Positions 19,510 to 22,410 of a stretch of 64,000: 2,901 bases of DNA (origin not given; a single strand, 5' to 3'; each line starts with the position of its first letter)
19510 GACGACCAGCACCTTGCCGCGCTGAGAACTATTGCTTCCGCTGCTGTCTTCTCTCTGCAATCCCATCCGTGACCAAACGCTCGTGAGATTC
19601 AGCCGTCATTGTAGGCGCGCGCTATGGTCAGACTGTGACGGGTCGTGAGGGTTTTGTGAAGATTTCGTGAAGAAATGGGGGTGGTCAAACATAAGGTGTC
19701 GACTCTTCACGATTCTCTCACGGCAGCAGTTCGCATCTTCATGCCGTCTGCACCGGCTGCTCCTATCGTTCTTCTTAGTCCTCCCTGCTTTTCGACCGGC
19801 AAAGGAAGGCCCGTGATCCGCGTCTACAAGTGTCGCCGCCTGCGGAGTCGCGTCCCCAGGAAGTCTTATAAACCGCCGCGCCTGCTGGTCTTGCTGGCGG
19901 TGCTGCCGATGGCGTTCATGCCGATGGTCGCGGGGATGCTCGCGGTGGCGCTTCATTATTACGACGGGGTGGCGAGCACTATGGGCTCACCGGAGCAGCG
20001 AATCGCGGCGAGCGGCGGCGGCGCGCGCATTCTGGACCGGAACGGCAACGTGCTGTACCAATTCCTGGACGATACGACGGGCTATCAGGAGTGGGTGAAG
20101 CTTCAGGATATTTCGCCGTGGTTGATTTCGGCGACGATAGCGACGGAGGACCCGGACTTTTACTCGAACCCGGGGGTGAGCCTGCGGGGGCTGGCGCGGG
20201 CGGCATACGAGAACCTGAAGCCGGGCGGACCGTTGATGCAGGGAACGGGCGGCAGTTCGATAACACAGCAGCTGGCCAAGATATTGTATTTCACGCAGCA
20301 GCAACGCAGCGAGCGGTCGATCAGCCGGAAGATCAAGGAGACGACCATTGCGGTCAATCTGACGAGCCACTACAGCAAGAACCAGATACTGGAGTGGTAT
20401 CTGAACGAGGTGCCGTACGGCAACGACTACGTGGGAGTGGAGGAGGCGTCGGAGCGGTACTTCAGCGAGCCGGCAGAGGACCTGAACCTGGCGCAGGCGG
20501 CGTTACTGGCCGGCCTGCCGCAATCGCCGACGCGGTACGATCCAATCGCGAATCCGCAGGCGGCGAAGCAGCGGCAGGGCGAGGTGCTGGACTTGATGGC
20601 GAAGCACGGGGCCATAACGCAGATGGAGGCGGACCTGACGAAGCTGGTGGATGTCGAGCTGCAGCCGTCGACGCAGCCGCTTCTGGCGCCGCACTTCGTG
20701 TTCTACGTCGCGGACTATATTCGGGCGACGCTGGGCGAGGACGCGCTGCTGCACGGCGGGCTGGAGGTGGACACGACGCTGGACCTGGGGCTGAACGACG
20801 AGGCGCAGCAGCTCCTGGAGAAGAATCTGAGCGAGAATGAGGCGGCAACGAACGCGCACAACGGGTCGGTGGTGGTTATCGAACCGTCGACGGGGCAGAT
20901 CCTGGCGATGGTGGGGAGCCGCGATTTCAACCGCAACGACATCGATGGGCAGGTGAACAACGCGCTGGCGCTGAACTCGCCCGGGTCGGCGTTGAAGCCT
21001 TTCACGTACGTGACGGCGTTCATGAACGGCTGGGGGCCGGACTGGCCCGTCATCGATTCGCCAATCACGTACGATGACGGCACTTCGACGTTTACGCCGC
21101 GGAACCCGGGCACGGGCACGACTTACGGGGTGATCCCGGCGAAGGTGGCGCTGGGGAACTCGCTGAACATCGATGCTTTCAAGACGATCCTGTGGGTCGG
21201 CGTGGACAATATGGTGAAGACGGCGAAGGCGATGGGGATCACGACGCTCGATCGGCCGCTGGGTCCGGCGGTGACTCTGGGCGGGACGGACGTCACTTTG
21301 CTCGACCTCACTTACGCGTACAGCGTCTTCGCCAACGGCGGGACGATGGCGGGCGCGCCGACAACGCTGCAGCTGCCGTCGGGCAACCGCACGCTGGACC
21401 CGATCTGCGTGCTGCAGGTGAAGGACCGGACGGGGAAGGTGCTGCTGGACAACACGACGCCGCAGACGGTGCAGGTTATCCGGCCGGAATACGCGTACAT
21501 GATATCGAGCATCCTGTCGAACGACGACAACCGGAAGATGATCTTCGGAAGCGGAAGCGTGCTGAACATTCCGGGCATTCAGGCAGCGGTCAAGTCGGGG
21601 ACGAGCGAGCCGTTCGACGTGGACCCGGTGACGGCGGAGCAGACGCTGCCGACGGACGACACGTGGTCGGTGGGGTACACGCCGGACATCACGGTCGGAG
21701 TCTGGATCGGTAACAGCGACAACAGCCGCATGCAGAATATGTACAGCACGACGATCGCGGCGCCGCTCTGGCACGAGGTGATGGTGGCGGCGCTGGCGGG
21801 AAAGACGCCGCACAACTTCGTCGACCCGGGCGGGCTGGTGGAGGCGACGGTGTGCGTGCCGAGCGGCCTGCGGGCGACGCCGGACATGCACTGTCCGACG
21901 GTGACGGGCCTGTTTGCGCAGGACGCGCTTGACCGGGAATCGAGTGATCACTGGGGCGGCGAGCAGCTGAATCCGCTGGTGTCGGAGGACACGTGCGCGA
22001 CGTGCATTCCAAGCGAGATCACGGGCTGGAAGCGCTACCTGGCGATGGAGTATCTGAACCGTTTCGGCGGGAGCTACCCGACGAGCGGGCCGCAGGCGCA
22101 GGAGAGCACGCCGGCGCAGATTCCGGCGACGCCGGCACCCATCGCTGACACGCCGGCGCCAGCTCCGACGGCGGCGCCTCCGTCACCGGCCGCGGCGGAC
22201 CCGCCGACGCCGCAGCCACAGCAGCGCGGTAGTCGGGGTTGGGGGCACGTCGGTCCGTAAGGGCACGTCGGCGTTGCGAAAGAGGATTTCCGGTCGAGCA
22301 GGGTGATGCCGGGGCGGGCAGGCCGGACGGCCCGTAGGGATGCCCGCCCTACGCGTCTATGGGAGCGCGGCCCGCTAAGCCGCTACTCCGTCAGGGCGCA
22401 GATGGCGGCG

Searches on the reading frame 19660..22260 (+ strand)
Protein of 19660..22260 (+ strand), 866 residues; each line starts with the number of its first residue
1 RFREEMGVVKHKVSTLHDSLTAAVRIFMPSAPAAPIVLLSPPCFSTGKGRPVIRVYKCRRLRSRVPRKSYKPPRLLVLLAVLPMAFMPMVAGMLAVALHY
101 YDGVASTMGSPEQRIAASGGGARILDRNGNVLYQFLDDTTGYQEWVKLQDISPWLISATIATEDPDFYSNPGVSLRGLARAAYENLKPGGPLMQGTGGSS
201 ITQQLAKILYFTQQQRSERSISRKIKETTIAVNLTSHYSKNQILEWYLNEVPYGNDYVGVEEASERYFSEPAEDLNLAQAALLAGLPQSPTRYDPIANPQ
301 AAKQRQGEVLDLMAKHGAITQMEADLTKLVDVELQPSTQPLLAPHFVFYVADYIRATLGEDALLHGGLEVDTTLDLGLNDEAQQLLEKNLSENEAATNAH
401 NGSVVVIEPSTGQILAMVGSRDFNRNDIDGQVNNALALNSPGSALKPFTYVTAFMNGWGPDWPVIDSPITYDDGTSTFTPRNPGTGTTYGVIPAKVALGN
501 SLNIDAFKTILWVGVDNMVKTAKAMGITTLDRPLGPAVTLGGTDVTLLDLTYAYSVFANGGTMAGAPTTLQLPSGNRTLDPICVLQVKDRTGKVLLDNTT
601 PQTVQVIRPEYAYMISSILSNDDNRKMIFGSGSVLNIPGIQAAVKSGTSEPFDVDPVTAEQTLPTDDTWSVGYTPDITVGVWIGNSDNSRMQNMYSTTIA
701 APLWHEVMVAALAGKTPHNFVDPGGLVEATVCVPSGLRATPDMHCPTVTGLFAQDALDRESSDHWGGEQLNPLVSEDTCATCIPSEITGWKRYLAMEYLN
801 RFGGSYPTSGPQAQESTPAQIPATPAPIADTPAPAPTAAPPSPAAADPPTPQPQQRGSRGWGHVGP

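Call 51: search_protein_families(library=pfam, proteins=[window:19660-22260:+], max_evalue=0.001)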
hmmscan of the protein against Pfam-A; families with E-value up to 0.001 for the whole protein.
window:19660-22260:+ (866 aa): 2 families
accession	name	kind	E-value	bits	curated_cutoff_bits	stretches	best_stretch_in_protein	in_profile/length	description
PF00912.28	Transgly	-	9.3e-57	191.7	27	1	129-313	2-177/178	Transglycosylase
PF00905.27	Transpeptidase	-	6.1e-24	85.2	22.1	1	402-708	1-298/299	Penicillin binding protein transpeptidase domain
